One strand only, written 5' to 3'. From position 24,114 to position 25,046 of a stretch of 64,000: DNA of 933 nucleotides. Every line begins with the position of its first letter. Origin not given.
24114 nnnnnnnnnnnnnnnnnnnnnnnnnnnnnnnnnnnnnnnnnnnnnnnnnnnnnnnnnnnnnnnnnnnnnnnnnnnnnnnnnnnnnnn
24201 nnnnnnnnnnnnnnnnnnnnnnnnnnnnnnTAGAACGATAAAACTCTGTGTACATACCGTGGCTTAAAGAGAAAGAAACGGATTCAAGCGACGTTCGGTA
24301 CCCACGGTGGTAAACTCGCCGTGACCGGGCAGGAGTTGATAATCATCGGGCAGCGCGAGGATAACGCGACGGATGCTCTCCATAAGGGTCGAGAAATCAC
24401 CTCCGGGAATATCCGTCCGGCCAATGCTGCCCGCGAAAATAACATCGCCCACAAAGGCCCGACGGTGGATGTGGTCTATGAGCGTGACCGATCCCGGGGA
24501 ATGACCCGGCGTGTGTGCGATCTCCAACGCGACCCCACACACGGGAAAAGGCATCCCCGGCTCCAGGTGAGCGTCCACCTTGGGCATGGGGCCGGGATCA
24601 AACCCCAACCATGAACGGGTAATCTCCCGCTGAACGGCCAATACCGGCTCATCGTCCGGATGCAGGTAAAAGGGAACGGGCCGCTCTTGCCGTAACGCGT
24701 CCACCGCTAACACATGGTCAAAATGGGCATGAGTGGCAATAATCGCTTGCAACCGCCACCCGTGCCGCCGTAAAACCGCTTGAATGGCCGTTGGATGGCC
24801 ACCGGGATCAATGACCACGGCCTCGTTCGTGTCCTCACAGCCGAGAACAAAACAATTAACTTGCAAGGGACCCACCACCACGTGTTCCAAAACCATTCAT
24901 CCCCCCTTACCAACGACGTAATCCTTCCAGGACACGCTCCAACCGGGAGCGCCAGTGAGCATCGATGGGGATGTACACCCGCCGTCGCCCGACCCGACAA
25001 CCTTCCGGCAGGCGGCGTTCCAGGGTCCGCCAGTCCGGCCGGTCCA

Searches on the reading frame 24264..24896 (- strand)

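Call 46: search_protein_families(library=pfam, proteins=[window:24264-24896:-])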
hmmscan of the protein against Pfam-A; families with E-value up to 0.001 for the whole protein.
window:24264-24896:- (210 aa): 2 families
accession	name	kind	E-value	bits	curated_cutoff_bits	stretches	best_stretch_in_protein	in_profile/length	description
PF00753.33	Lactamase_B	-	5.3e-32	111.8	22.7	1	9-192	2-196/196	Metallo-beta-lactamase superfamily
PF12706.13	Lactamase_B_2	-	8.5e-07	29.2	27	1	27-133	3-112/200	Beta-lactamase superfamily domain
